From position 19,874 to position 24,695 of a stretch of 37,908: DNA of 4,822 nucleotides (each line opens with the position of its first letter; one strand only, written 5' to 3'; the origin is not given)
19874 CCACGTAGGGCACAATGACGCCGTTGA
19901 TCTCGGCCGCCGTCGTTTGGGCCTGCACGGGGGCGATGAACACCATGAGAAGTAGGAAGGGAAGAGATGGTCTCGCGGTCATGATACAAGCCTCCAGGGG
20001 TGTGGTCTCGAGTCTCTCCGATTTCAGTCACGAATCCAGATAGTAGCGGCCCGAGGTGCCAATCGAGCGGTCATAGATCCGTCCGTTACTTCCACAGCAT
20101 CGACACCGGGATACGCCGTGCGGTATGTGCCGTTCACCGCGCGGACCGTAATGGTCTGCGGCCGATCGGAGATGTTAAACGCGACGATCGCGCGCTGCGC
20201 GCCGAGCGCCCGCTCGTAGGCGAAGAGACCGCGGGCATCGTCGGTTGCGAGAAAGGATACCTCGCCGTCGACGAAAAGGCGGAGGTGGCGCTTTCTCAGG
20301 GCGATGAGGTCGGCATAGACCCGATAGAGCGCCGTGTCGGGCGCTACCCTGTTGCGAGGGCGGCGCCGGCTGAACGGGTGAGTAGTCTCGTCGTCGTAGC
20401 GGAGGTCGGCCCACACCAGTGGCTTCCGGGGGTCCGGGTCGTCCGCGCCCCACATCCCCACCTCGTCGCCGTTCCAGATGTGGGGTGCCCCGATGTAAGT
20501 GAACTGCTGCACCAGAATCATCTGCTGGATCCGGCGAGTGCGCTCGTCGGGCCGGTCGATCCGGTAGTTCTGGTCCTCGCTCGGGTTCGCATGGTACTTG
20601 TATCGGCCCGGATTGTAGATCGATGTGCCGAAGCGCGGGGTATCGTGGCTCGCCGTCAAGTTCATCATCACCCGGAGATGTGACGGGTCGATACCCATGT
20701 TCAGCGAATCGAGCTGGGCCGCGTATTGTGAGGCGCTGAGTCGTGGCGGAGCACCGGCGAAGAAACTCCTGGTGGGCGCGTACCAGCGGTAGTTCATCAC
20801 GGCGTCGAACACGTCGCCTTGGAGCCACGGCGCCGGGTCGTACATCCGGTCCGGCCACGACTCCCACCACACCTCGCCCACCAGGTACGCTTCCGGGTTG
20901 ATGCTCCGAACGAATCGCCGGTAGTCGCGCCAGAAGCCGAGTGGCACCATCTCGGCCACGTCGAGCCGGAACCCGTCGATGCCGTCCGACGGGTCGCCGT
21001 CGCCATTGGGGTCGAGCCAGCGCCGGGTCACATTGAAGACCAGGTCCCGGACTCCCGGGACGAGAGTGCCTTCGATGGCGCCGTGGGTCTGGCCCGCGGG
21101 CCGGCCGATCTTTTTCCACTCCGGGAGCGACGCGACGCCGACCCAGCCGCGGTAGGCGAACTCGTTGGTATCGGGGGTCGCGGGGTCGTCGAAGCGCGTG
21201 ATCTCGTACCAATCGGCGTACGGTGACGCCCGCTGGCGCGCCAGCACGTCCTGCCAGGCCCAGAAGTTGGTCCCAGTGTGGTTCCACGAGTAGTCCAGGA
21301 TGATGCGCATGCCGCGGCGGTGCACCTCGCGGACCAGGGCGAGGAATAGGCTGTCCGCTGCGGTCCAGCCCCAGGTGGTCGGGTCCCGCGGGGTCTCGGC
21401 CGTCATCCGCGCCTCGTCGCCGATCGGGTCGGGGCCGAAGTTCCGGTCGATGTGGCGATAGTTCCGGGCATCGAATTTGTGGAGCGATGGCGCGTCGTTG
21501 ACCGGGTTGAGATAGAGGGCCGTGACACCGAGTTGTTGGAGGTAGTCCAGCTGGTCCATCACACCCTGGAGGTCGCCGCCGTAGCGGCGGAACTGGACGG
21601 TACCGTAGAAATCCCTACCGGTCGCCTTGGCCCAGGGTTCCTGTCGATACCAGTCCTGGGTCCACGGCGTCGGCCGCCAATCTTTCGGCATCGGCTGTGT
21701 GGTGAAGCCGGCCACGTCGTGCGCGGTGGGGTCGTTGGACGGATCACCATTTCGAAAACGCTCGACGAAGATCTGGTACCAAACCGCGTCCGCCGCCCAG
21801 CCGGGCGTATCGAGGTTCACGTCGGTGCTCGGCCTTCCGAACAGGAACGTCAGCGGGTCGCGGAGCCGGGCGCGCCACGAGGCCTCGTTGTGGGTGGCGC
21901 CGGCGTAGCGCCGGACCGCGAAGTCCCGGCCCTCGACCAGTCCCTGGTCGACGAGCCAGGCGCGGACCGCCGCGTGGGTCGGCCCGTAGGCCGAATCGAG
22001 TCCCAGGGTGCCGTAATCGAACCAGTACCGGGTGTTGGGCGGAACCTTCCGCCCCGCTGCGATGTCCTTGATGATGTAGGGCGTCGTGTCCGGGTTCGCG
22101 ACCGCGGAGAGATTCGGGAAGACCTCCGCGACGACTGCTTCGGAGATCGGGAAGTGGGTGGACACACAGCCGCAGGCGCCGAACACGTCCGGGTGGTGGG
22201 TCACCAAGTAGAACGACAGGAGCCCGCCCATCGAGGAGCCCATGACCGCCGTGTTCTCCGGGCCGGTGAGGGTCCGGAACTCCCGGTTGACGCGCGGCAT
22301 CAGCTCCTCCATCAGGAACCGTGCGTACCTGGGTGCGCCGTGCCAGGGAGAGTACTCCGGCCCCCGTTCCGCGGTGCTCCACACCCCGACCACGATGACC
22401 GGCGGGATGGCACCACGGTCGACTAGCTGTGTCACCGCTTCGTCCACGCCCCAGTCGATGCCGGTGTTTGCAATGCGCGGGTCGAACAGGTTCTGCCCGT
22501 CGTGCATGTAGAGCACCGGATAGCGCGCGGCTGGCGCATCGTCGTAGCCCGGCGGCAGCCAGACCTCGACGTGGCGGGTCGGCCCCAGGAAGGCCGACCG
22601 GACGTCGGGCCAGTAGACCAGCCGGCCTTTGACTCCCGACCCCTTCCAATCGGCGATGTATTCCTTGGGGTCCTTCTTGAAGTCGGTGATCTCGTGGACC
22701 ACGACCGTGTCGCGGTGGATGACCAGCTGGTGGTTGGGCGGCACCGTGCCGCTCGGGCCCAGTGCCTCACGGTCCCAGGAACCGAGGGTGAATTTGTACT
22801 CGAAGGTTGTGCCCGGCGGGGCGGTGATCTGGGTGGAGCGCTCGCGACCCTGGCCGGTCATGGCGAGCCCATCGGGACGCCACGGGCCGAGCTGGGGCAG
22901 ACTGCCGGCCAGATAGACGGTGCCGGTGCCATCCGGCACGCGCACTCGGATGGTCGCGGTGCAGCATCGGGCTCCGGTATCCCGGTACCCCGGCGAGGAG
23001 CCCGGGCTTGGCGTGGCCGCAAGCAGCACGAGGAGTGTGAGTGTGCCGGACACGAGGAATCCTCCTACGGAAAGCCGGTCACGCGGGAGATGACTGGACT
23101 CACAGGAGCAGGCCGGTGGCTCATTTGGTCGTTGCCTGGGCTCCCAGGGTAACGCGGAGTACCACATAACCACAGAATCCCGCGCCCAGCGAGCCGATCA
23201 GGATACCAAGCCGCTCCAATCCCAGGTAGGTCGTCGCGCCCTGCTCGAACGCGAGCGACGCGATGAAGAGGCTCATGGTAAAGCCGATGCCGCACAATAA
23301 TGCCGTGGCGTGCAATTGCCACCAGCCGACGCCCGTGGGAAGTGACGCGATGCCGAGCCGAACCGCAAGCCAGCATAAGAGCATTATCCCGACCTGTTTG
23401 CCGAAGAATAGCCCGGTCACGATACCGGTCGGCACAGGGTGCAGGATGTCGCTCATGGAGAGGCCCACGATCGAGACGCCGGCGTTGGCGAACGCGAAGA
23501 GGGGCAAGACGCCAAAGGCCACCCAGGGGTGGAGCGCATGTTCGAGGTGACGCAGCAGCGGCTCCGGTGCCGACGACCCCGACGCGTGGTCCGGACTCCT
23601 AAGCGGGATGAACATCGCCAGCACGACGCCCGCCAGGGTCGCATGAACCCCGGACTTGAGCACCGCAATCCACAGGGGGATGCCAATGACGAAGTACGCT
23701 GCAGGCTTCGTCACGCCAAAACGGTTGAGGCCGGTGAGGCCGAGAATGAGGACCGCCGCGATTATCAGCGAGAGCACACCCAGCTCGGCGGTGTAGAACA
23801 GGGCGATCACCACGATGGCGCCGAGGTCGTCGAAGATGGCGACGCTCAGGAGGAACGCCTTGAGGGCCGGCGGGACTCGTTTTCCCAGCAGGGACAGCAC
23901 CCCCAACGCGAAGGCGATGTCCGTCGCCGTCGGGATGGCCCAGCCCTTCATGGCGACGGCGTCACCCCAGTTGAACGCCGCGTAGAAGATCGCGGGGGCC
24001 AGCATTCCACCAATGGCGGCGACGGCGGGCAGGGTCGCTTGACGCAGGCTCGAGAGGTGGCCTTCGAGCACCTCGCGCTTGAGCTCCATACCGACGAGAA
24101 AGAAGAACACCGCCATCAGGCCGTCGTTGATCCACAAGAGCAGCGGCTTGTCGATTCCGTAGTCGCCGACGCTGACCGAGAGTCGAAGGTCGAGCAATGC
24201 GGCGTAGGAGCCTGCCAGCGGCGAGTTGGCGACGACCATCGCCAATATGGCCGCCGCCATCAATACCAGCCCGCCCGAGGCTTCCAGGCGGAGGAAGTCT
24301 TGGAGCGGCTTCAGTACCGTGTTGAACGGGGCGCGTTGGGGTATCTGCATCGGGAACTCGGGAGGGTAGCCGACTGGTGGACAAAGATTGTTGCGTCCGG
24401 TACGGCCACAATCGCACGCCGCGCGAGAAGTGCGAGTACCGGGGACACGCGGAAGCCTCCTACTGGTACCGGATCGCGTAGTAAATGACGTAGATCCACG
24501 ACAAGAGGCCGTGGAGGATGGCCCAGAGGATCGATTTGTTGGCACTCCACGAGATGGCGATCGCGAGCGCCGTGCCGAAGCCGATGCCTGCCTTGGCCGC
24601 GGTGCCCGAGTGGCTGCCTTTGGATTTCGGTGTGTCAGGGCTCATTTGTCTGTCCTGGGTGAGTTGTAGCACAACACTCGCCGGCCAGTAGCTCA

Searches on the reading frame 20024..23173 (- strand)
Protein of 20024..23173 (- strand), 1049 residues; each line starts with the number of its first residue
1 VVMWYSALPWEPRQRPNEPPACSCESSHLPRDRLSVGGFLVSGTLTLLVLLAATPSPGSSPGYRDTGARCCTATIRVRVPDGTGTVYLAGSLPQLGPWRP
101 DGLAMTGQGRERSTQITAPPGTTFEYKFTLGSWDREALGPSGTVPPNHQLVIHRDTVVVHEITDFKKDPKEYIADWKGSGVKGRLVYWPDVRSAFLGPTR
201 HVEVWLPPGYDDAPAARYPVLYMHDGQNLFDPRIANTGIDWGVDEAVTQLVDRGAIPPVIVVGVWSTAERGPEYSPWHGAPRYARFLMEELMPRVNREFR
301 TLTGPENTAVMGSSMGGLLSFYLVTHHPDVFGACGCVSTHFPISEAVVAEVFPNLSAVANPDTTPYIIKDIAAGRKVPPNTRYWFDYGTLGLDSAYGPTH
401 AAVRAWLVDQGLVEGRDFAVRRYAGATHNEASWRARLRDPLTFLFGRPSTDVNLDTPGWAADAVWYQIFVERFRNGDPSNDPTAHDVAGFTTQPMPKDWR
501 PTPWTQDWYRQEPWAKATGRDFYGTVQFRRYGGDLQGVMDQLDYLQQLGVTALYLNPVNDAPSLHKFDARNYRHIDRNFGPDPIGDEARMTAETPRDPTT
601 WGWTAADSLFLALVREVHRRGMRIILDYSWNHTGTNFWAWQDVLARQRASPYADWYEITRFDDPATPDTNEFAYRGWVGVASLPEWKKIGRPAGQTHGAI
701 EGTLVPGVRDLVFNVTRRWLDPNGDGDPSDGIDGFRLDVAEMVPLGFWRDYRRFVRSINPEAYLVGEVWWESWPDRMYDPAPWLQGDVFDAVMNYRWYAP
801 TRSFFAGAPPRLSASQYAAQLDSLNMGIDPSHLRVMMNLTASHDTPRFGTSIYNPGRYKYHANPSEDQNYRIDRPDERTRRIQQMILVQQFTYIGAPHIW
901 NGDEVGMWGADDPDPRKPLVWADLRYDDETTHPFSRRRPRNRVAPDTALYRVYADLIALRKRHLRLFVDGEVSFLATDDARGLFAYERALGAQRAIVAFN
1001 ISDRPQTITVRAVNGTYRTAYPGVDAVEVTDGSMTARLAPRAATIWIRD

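Call 14: search_protein_families(library=pfam, proteins=[window:20024-23173:-], max_evalue=0.01)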
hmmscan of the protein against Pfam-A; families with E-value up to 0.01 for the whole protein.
window:20024-23173:- (1049 aa): 8 families
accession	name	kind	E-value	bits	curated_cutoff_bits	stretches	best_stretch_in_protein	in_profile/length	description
PF00128.31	Alpha-amylase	-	2.8e-43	149.2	22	2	610-966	69-442/446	Alpha amylase, catalytic domain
PF00756.26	Esterase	-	3.6e-26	92.9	22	1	194-350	2-159/251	Putative esterase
PF16657.11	Malt_amylase_C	-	4.7e-06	27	27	1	970-1043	1-73/75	Maltogenic Amylase, C-terminal domain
PF11941.14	DUF3459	-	1.3e-05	25.9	22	1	953-1045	2-89/90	Domain of unknown function (DUF3459)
PF00686.25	CBM_20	-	3.4e-05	24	23.3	1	85-130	17-68/97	Starch binding domain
PF00561.26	Abhydrolase_1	-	6.8e-05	23.1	25.8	1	292-345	55-111/245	alpha/beta hydrolase fold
PF00326.27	Peptidase_S9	-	0.0014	18.6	22.6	1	302-334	60-92/213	Prolyl oligopeptidase family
PF02806.24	Alpha-amylase_C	-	0.0056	17.4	21.2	0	978-1046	6-92/95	Alpha amylase, C-terminal all-beta domain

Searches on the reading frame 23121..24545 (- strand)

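Call 14: search_protein_families(library=pfam, proteins=[window:23121-24545:-], max_evalue=0.01)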
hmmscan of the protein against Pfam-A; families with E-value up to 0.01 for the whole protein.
window:23121-24545:- (474 aa): 1 family
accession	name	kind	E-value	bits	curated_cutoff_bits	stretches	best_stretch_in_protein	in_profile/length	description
PF06965.17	Na_H_antiport_1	-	3.2e-146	487.5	23.5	1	83-463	2-374/374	Na+/H+ antiporter 1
